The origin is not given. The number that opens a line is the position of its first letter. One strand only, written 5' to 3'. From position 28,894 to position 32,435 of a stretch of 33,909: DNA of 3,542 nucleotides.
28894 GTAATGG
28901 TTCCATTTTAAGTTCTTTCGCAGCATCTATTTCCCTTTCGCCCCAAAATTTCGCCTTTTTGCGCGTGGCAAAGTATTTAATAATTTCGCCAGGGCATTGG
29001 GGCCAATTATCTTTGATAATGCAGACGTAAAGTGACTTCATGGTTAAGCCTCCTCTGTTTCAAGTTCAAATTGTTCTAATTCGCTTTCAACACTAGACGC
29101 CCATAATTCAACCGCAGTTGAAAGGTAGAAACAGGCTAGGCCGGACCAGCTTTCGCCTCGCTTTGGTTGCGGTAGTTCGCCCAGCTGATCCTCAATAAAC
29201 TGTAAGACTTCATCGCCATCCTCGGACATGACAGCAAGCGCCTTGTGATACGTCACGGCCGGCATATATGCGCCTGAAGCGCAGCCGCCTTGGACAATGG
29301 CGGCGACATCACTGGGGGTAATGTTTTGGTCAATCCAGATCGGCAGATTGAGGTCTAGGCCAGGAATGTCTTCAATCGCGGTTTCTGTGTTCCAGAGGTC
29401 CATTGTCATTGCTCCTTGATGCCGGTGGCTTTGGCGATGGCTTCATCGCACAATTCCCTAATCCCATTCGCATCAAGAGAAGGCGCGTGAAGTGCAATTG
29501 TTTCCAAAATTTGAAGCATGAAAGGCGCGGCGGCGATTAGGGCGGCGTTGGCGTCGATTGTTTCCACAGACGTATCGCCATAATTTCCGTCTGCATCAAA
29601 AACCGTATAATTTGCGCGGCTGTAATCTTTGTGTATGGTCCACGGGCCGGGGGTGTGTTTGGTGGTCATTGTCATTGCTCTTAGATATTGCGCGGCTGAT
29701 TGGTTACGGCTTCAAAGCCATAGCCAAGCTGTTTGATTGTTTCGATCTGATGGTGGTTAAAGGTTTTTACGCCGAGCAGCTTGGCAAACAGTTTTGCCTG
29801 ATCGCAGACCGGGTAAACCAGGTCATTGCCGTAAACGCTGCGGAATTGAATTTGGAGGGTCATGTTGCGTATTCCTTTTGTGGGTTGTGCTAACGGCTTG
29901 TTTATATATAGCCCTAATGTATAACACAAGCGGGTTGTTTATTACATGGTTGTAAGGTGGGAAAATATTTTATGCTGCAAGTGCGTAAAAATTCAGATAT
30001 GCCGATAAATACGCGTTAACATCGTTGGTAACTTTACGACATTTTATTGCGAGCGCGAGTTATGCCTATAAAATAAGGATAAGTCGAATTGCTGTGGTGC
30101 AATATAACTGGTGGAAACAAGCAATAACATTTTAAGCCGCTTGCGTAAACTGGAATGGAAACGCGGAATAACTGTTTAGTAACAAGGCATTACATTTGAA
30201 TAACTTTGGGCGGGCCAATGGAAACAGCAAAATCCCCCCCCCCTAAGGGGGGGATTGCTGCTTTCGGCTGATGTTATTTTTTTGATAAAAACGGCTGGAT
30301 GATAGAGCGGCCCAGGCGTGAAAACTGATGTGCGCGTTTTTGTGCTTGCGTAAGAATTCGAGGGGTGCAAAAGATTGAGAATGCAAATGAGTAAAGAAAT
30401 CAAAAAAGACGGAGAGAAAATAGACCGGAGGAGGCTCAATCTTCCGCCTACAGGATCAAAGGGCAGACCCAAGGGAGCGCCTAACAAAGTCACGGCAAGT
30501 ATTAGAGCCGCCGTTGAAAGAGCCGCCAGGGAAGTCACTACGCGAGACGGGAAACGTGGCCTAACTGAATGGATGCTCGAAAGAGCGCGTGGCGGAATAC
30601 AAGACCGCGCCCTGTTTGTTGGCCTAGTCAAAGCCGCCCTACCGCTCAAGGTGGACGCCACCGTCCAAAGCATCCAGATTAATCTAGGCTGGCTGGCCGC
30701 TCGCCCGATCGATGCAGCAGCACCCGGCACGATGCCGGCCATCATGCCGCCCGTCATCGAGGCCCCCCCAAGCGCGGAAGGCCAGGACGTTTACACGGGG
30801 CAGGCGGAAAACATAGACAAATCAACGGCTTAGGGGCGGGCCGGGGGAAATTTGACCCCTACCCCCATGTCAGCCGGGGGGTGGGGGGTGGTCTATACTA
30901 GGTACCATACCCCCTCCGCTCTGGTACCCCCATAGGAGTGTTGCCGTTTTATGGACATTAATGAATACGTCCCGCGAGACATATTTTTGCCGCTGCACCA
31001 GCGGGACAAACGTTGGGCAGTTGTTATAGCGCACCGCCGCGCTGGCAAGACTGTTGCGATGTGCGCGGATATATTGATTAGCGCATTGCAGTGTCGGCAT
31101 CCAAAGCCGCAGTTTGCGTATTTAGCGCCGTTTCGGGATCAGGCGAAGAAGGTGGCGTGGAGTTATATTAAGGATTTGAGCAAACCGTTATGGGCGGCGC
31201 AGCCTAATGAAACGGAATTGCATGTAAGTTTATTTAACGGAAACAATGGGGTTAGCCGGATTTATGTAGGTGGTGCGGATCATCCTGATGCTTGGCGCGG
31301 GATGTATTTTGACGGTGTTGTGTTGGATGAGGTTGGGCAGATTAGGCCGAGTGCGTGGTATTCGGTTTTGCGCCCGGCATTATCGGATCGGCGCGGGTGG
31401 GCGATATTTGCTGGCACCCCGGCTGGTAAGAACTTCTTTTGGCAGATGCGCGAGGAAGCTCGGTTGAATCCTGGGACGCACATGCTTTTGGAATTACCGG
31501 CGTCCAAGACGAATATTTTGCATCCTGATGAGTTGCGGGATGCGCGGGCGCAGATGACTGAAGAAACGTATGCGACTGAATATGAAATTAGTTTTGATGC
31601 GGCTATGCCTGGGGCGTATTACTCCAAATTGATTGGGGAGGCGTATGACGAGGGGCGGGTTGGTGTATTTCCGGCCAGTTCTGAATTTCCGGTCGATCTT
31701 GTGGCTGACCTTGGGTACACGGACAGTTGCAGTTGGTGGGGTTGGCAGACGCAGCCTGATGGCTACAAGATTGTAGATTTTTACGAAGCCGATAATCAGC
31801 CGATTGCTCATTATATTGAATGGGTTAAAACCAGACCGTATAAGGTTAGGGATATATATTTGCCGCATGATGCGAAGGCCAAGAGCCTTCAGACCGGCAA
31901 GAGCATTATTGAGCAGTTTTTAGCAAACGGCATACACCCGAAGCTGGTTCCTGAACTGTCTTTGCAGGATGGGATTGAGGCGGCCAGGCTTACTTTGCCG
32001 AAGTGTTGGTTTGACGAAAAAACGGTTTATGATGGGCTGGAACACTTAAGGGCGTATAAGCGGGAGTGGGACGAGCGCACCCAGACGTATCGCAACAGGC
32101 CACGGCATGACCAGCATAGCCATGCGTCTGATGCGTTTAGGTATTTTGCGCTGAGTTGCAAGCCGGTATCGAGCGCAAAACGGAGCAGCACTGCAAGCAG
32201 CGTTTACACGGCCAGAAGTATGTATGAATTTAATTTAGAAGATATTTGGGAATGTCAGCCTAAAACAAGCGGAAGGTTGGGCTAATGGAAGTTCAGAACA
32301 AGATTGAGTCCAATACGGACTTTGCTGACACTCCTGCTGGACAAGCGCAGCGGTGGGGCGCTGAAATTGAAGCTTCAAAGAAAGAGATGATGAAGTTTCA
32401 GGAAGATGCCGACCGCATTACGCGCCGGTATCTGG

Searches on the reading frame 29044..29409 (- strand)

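Call 18: search_protein_families(library=phrogs, proteins=[window:29044-29409:-], max_evalue=0.01)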
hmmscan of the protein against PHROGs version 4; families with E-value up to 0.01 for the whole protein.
window:29044-29409:- (121 aa): 1 family
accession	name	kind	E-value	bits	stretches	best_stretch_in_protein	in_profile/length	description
phrog_12388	-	unknown function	7.2e-06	27.1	1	33-108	53-127/138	-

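Call 45: search_protein_families(library=pfam, proteins=[window:29044-29409:-], max_evalue=0.01)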
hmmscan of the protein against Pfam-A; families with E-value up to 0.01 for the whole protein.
window:29044-29409:- (121 aa): 0 families

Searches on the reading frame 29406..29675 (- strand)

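Call 18: search_protein_families(library=phrogs, proteins=[window:29406-29675:-], max_evalue=0.01)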
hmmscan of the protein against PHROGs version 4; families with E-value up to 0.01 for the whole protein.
window:29406-29675:- (89 aa): 1 family
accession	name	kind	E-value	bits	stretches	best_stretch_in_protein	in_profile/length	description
phrog_1273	-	unknown function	1.6e-14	55.2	1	1-86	2-100/103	-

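Call 45: search_protein_families(library=pfam, proteins=[window:29406-29675:-], max_evalue=0.01)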
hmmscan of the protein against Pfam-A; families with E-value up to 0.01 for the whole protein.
window:29406-29675:- (89 aa): 0 families

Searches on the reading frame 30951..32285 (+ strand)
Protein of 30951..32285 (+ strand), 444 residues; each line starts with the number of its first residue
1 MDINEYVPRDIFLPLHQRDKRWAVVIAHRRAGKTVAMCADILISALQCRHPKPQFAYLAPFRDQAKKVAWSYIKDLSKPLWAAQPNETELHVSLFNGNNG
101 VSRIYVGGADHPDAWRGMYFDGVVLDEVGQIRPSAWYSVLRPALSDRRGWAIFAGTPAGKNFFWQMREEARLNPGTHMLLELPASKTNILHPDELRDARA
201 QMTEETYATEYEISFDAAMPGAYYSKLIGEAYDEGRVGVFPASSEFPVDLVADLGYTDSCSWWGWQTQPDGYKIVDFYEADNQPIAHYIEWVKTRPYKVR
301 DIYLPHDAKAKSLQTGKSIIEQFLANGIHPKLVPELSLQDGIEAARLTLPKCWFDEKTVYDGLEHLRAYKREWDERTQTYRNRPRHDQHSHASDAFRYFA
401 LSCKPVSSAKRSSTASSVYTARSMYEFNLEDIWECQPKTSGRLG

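Call 18: search_protein_families(library=phrogs, proteins=[window:30951-32285:+], max_evalue=0.01)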
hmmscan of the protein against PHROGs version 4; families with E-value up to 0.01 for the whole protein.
window:30951-32285:+ (444 aa): 5 families
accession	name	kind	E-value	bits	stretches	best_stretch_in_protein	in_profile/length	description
phrog_2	-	head and packaging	6.9e-37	128.6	1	13-410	275-597/807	terminase large subunit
phrog_2472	-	unknown function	2.8e-32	113.4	1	206-403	102-308/324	-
phrog_7579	-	head and packaging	7.1e-06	26.4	1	22-210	19-208/239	terminase large subunit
phrog_9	-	head and packaging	9.7e-05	22.4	1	25-170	228-375/812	terminase large subunit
phrog_6672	-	head and packaging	0.00099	19.7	1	361-408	88-134/145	terminase large subunit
